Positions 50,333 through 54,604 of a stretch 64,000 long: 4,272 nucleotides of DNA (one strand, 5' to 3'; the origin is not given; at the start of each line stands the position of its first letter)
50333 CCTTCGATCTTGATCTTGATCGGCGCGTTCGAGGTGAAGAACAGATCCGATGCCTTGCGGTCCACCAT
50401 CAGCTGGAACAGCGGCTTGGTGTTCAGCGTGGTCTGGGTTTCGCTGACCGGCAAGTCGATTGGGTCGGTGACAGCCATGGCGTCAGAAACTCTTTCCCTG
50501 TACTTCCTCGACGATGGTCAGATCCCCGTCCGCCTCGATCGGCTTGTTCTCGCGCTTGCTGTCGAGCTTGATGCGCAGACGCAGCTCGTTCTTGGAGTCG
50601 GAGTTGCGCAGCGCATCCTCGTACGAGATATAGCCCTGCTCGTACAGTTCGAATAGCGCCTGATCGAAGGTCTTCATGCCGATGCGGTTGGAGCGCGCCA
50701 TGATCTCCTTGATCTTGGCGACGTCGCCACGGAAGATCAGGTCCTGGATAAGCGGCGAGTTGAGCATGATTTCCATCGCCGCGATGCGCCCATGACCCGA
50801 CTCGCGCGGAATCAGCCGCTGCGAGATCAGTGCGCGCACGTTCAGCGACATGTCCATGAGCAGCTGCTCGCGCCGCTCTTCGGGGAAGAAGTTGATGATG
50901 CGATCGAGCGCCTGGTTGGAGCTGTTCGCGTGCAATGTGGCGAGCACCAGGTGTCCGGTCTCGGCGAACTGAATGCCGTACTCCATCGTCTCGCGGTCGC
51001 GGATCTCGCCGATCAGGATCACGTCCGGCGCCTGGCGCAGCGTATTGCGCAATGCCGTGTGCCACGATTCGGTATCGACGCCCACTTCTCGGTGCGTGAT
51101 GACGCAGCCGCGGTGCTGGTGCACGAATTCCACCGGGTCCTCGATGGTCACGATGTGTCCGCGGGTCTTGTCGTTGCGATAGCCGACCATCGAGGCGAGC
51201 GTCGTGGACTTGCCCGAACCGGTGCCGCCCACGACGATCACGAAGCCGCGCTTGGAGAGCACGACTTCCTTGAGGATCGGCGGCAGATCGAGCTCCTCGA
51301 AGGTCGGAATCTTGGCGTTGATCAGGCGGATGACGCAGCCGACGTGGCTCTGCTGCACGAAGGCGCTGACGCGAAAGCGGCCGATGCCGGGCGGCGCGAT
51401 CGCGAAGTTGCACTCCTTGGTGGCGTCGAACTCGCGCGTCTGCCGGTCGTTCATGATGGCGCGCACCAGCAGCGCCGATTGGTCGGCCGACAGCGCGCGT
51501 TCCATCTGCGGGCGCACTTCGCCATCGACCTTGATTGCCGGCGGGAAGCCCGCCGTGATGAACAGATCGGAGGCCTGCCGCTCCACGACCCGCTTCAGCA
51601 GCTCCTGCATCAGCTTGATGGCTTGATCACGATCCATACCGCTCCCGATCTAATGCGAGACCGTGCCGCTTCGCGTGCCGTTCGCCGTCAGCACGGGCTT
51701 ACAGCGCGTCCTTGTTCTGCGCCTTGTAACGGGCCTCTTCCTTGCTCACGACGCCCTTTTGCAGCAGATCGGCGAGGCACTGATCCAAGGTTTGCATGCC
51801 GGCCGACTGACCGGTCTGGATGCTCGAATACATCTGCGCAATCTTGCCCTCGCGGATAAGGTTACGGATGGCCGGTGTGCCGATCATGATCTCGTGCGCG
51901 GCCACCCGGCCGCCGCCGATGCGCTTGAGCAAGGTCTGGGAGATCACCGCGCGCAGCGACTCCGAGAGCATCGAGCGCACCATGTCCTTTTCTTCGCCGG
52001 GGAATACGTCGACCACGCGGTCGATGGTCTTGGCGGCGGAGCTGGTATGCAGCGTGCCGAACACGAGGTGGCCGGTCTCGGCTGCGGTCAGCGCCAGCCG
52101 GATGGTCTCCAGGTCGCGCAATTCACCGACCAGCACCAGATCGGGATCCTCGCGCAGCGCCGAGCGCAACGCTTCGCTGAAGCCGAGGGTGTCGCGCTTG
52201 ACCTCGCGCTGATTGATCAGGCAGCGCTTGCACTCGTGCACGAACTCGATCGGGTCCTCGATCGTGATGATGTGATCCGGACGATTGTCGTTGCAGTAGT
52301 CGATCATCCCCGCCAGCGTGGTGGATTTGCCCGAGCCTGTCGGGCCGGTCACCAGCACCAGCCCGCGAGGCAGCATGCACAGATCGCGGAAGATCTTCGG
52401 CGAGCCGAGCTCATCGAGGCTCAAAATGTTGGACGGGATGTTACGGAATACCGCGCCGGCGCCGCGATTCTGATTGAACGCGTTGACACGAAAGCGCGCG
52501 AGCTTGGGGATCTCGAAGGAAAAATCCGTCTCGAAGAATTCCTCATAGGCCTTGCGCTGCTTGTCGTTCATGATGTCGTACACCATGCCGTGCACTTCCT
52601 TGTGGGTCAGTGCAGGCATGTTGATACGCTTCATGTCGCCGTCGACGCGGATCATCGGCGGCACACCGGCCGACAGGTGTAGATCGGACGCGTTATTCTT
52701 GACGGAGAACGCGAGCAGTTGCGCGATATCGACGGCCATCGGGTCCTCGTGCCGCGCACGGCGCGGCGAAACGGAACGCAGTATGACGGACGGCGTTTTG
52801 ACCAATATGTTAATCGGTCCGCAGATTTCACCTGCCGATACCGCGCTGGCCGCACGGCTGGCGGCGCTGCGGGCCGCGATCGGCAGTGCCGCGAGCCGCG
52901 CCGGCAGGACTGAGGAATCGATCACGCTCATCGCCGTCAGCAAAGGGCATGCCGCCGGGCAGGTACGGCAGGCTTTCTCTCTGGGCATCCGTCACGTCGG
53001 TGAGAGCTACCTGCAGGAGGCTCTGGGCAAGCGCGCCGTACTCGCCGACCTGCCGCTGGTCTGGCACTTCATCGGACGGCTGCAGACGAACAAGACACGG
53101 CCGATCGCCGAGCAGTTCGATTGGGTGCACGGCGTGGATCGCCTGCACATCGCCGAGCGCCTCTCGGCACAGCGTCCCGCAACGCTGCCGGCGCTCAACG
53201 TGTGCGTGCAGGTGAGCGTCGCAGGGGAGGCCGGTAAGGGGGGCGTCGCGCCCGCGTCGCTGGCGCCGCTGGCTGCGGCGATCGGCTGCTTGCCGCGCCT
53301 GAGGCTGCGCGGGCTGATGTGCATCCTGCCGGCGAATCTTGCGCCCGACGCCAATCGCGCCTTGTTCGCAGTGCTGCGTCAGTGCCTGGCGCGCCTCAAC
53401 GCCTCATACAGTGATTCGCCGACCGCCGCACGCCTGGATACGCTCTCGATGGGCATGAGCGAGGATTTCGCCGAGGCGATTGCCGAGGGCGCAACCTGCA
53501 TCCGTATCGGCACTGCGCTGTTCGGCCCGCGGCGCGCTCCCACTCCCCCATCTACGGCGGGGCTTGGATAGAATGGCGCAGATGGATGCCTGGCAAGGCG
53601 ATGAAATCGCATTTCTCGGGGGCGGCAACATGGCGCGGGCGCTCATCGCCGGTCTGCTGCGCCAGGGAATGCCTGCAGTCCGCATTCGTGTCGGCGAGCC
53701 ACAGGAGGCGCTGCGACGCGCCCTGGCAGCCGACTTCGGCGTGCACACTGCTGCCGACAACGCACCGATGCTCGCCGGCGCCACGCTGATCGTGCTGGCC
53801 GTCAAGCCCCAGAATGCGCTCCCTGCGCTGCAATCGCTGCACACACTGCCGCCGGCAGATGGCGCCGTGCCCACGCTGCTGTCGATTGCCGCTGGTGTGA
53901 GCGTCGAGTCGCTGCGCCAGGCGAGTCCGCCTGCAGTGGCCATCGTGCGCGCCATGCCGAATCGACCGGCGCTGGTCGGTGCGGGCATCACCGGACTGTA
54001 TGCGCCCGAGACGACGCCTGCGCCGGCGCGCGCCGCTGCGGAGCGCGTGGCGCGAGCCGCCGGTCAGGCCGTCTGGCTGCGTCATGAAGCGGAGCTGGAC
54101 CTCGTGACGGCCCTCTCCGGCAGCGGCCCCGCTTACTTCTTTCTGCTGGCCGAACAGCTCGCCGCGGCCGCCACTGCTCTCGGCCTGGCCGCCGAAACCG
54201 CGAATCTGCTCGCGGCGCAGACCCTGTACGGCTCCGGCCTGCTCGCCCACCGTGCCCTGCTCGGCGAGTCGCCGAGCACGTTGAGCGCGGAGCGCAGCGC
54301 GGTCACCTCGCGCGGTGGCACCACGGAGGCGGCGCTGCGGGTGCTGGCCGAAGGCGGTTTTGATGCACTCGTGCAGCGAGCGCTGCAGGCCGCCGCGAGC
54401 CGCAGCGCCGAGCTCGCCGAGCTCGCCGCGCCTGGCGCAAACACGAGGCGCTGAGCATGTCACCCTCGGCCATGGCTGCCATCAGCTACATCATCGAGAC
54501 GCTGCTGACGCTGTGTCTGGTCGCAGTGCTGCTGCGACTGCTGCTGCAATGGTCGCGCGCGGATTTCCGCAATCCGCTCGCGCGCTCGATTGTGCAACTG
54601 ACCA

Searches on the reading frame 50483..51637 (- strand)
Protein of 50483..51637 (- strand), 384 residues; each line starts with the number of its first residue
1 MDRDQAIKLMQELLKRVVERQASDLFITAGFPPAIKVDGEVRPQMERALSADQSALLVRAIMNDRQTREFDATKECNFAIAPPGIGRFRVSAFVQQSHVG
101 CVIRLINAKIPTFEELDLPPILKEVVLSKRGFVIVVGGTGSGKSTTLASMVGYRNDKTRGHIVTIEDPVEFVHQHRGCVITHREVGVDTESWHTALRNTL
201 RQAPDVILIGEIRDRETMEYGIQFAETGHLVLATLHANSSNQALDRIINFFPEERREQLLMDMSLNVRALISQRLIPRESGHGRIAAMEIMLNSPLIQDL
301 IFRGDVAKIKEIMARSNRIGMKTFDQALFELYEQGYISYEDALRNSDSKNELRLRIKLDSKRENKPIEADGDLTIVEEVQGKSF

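Call 54: search_protein_families(library=pfam, proteins=[window:50483-51637:-], max_evalue=0.00001)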
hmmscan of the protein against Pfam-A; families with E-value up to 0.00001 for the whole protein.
window:50483-51637:- (384 aa): 1 family
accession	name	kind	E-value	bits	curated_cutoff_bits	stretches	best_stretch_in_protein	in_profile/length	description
PF00437.27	T2SSE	-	3.7e-44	151.3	24.9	1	4-282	6-284/370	Type II/IV secretion system protein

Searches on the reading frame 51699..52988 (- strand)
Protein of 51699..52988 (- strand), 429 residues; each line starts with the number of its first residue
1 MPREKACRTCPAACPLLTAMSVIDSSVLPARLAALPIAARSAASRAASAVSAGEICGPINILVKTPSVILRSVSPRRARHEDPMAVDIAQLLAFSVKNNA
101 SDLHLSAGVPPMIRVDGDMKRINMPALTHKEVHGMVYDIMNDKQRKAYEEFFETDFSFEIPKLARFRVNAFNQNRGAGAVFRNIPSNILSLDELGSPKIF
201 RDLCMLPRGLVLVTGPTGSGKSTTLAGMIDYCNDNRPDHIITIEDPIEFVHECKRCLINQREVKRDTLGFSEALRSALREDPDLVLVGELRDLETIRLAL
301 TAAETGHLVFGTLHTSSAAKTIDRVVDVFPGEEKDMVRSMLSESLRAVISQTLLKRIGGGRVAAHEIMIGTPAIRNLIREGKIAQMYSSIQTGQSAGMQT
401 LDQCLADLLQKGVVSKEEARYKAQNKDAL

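Call 54: search_protein_families(library=pfam, proteins=[window:51699-52988:-], max_evalue=0.00001)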
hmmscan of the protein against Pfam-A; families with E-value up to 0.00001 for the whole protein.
window:51699-52988:- (429 aa): 1 family
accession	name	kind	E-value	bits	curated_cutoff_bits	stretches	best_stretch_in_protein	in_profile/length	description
PF00437.27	T2SSE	-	2.9e-49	168.1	24.9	1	81-357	5-281/370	Type II/IV secretion system protein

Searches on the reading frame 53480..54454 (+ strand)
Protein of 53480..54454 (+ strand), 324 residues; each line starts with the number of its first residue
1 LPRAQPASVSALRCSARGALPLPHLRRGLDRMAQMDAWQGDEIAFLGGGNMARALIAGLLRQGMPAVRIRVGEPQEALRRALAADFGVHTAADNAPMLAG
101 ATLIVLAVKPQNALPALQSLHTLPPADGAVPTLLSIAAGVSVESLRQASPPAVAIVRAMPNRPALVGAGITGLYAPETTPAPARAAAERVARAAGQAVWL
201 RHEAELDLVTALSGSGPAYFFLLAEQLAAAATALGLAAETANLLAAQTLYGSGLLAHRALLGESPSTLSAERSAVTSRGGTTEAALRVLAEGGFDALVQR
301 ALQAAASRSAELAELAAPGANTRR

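Call 54: search_protein_families(library=pfam, proteins=[window:53480-54454:+], max_evalue=0.00001)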
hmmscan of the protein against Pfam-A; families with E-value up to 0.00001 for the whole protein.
window:53480-54454:+ (324 aa): 2 families
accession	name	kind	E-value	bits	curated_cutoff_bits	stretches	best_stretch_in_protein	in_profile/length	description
PF14748.11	P5CR_dimer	-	1.9e-28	99.2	25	1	203-312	1-105/105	Pyrroline-5-carboxylate reductase dimerisation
PF03807.23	F420_oxidored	-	1.6e-14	54.7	21.6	1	43-120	2-79/94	NADP oxidoreductase coenzyme F420-dependent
